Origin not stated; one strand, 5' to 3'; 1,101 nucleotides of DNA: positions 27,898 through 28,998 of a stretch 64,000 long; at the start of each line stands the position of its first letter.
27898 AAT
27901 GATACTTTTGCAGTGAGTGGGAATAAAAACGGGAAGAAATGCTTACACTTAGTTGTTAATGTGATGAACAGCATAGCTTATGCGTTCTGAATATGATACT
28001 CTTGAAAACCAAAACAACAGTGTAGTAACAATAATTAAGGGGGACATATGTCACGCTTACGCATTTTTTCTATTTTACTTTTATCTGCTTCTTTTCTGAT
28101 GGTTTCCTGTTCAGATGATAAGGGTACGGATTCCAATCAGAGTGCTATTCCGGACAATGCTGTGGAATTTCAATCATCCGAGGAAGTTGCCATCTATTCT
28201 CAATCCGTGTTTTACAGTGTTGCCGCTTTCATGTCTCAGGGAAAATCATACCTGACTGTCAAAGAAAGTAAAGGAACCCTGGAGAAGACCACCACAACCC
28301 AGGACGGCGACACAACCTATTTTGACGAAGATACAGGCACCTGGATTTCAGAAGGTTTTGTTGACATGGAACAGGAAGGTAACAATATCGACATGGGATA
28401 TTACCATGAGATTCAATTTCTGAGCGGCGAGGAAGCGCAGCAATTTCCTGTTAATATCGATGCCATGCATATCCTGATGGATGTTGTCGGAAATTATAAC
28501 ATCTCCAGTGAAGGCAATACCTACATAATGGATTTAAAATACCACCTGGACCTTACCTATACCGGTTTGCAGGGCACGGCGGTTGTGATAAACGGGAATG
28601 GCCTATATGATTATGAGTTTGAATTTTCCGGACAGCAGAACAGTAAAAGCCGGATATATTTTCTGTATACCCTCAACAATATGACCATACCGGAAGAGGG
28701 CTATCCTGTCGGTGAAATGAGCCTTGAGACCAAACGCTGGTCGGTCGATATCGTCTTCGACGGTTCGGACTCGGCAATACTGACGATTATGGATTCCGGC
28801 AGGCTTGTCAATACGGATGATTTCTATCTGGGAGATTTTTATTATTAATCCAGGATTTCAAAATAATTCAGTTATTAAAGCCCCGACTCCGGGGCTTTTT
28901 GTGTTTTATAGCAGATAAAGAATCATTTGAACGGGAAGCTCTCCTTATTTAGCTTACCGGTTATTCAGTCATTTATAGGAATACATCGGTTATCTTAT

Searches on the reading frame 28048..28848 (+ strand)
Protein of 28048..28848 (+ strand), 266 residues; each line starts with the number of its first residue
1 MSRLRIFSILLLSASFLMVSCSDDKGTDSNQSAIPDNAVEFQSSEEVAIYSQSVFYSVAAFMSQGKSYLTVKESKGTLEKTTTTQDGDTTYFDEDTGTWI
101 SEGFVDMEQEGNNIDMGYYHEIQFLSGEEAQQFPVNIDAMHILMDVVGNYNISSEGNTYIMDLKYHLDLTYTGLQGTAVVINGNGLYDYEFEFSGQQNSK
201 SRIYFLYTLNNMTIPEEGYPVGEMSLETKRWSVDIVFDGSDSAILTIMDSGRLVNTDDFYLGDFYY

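Call 3: search_protein_families(library=pfam, proteins=[window:28048-28848:+], max_evalue=0.01)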
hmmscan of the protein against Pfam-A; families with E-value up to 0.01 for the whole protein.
window:28048-28848:+ (266 aa): 0 families

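Call 4: search_protein_families(library=ncbifam, proteins=[window:28048-28848:+], max_evalue=0.01)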
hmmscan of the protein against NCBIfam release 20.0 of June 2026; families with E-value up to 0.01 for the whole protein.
window:28048-28848:+ (266 aa): 0 families

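Call 42: list_cluster_members(proteins=[P0001, P0121, window:28048-28848:+, window:31740-32708:+])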
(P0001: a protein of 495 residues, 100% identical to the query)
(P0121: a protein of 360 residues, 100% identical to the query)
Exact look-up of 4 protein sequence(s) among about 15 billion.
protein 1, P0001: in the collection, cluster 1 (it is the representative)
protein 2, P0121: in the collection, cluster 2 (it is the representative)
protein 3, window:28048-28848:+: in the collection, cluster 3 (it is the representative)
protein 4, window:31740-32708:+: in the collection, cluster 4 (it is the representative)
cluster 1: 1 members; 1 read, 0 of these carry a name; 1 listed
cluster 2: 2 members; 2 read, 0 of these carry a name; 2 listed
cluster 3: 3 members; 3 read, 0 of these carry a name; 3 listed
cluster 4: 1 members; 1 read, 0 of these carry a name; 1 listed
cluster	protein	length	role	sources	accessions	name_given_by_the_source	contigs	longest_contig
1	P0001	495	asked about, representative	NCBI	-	-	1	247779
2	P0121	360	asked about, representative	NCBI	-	-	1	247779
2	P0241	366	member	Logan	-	-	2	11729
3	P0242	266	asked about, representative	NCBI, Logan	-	-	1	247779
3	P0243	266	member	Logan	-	-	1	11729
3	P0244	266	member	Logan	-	-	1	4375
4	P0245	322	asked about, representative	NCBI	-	-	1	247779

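Call 46: find_homologous_proteins(query=window:28048-28848:+, max_evalue=0.01)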
Query window:28048-28848:+ (266 aa): 3 proteins with E <= 0.01 among 255 candidates.
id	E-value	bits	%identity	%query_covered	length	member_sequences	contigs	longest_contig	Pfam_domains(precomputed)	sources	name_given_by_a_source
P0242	3.8e-171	586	100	100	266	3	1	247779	-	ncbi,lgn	-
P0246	2.8e-147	507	84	100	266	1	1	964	-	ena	-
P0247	2.0e-128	446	89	86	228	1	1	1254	-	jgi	jgi:hypothetical protein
